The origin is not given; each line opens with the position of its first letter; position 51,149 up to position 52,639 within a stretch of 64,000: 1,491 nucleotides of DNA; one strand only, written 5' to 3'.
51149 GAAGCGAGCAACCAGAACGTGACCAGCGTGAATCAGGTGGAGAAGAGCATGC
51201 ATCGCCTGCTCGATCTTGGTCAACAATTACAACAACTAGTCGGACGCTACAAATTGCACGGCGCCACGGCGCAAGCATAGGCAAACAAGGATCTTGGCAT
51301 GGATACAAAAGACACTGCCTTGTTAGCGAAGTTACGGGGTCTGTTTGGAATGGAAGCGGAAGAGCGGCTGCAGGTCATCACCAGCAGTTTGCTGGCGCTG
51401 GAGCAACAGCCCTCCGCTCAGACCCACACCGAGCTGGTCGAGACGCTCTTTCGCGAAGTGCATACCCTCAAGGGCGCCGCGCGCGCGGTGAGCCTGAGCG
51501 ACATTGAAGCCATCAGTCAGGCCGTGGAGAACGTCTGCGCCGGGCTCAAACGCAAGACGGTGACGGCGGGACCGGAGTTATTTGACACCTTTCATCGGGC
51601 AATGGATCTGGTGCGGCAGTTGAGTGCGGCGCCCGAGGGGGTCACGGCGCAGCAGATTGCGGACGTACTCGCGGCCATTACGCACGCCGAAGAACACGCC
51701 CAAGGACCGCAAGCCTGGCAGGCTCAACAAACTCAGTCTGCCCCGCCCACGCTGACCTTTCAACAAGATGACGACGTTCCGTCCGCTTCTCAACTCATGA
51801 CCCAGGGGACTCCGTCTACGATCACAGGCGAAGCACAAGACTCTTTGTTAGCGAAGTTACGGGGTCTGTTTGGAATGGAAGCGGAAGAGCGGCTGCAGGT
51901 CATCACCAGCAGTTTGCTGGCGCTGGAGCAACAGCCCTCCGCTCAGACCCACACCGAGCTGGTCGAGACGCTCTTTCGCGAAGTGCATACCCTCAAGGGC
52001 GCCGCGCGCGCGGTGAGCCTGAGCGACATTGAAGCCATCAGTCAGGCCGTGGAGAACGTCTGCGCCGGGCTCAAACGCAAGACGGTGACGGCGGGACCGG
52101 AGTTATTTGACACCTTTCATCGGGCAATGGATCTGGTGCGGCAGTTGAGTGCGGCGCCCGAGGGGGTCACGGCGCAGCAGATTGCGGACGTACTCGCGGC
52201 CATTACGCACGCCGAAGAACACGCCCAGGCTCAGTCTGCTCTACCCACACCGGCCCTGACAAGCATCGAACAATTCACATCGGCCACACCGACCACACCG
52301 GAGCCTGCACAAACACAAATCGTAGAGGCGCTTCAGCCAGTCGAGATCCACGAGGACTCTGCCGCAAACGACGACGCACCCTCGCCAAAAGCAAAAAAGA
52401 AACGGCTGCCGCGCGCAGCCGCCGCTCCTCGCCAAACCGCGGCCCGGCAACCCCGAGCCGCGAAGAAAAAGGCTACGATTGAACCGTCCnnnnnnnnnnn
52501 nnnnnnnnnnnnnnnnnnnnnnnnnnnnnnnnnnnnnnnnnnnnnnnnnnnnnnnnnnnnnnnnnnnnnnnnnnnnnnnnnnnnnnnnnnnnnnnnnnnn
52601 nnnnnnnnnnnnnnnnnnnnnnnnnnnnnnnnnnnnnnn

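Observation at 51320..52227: Perfect 525-bp in-frame tandem duplication in cheA creates two identical Hpt (P1) domains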

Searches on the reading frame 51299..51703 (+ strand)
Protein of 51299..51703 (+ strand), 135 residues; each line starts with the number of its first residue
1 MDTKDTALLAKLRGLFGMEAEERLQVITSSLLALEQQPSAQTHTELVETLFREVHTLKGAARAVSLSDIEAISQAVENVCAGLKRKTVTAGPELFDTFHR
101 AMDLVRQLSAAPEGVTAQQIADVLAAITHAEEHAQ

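Call 48: search_solved_structures(query=window:51299-51703:+, max_evalue=0.01, show_alignments=1)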
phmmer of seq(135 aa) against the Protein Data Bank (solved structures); distinct sequences matched with E-value up to 0.01: 7.
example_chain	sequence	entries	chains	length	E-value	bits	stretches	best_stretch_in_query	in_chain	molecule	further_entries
1tqg_A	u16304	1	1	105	5.9e-08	36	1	13-107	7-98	Chemotaxis protein cheA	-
2ld6_A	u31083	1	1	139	6.3e-08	35.9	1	11-108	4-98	Chemotaxis protein CheA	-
6ff6_A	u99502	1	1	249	4.4e-06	30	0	38-109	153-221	BRIC1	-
3kyi_A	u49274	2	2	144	1.7e-05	28.1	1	14-108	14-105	Putative histidine protein kinase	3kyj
8c5v_C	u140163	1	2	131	0.00069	22.9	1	16-110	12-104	Chemotaxis protein CheA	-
6fes_A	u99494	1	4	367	0.0027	21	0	19-108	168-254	D12_BRIC2, a synthetic protein,D12_BRIC2, a synthetic protein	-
6s1k_A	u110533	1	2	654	0.0032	20.8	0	16-110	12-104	Chemotaxis protein CheA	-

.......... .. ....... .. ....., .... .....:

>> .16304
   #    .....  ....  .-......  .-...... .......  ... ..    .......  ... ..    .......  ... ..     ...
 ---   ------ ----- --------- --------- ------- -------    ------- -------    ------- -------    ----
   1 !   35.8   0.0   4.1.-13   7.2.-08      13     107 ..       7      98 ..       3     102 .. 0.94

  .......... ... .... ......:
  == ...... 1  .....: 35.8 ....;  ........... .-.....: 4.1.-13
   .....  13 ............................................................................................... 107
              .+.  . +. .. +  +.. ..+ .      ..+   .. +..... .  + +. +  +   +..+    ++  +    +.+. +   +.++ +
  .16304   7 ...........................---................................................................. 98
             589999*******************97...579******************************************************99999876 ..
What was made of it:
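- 51320..51702 (+): Hpt-A copy 1, exact repeat arm (aa 8-135). The phospho-accepting His55 codon is CAT at 51461-51463. Aligns to Thermotoga maritima CheA P1 (1tqg) with HTLKG on HTLKG (call 48).
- On CheA chemosensory histidine kinase: HTLKG aligns with HTLKG of T. maritima CheA P1, 1tqg (call 48).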

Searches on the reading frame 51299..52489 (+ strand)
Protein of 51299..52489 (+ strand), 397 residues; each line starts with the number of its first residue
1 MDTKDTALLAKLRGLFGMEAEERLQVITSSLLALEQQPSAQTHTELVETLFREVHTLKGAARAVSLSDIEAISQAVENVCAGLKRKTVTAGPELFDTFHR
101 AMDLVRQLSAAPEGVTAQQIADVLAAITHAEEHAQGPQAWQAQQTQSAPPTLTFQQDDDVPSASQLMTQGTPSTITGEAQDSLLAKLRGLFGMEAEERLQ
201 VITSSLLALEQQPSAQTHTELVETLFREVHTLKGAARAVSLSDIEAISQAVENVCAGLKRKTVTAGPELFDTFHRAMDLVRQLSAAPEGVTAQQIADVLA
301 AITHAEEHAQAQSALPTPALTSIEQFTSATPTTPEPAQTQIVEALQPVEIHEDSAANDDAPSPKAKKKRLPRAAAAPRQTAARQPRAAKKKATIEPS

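Call 43: find_homologous_proteins(query=window:51299-52489:+, max_evalue=1e-10)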
Query seq(397 aa) (397 aa): 15 proteins with E <= 1e-10 among 8000 candidates.
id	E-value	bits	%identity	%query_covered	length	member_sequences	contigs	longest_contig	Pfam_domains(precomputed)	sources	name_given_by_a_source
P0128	3.6e-111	390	59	94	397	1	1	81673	PF01627.29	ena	-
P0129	6.0e-57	212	50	58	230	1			PF01627.29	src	-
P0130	2.1e-51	193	50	57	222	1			PF01627.29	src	-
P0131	8.1e-48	182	63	40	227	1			PF01627.29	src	-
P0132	2.9e-42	163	48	51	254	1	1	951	PF01627.29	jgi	jgi:two-component system chemotaxis sensor kinase CheA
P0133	1.1e-17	83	50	27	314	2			PF01627.29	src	-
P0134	2.9e-17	81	46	26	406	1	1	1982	PF01627.29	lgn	-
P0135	8.7e-17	80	42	29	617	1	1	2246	PF01584.25,PF02518.32,PF01627.29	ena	-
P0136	5.3e-16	77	44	34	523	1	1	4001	PF02518.32,PF01627.29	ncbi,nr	ncbi:MAG: Hpt domain-containing protein, partial [Candidatus Rokubacteria bacterium]|nr:Hpt domain-c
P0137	6.3e-15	73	43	30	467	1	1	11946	PF02518.32,PF01627.29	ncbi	-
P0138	9.0e-15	73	40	30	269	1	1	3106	PF01627.29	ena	-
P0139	2.7e-14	71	42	29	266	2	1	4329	PF01627.29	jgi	jgi:two-component system chemotaxis sensor kinase CheA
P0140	8.9e-14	70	41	28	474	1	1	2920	PF02518.32,PF01627.29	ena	-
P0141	8.6e-13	66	26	95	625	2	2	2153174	PF02518.32,PF01627.29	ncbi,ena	-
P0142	2.1e-11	62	44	29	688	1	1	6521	PF02895.21,PF01584.25,PF02518.32,PF00072.31,PF01627.29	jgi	jgi:two-component system chemotaxis sensor kinase CheA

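Call 45: find_encoding_contigs(protein=P0128, flank=10000, max_places=3)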
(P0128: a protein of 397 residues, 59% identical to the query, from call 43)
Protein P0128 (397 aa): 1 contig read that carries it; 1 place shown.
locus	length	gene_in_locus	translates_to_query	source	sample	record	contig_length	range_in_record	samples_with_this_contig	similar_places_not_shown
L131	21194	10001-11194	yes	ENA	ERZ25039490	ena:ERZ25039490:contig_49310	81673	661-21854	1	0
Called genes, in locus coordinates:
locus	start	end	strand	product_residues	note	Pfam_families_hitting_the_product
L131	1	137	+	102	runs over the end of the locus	-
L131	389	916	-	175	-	PF02233:PNTB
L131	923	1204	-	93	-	PF02233:PNTB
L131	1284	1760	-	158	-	PF02233:PNTB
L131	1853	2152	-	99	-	PF12769:PNTB_4TM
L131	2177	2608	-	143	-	PF01262:AlaDh_PNT_C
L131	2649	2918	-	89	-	PF01262:AlaDh_PNT_C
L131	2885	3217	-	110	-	PF05222:AlaDh_PNT_N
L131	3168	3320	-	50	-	-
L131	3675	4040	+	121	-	-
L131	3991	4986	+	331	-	-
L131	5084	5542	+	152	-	PF01584:CheW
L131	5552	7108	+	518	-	PF01739:CheR, PF08242:Methyltransf_12 (faint), PF07719:TPR_2 (faint), PF13431:TPR_17 (faint)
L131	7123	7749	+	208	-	PF01584:CheW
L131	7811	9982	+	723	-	PF00672:HAMP, PF00015:MCPsignal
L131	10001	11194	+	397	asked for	PF01627:Hpt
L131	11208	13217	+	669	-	PF02518:HATPase_c, PF01584:CheW, PF00072:Response_reg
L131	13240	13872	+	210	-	PF00072:Response_reg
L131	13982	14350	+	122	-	PF01339:CheB_methylest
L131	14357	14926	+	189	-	PF00072:Response_reg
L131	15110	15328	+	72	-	PF00072:Response_reg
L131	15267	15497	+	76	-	PF00072:Response_reg (weak)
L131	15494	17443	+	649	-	PF02518:HATPase_c, PF00072:Response_reg, PF01627:Hpt (weak)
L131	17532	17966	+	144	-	-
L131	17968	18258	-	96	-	-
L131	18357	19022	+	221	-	PF13614:AAA_31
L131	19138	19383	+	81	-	-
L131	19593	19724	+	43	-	-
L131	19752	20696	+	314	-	PF04909:Amidohydro_2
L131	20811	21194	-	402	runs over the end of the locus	PF13361:UvrD_C, PF13538:UvrD_C_2 (faint)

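Call 60: predict_structure(protein=window:51299-52300:+)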
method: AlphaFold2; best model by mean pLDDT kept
length: 334 residues; sequences in the alignment: 1
mean_pLDDT: 48.3   pTM: 0.26
mean pLDDT of the five models: 48.3, 46.9, 46.8, 43.9, 43.6
residues with pLDDT >= 90: 0; 70-90: 14; 50-70: 133; < 50: 187
segments of 3 or more residues with pLDDT < 50: 1-13, 61-64, 83-94, 109-112, 114-124, 126-192, 236-240, 257-270, 284-299, 301-334
pLDDT, mean of each block of 10 residues (from residue 1): 40 51 69 61 67 64 52 59 46 52 53 46 46 38 31 30 30 36 43 56 65 55 65 50 54 51 44 53 46 47 41 31 30 30
secondary structure, 60 per line:
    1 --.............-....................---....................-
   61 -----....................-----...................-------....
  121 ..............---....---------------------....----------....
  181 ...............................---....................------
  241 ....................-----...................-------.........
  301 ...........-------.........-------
elements in order: H3-15 H17-36 H40-59 H66-85 H91-109 H117-134 H138-141 H163-166 H177-211 H215-234 H241-260 H266-284 H292-311 H319-327
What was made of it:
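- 51703..51844 (+): Unique 142-nt spacer (47 aa, Q/T/S/P-rich, mostly non-helical in a low-confidence model). Its 3' part resembles the spacer of the closest relative, L131. Call 60: secondary structure.
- Tried and rejected: It was used only for secondary structure, and no fold search was run (call 60).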
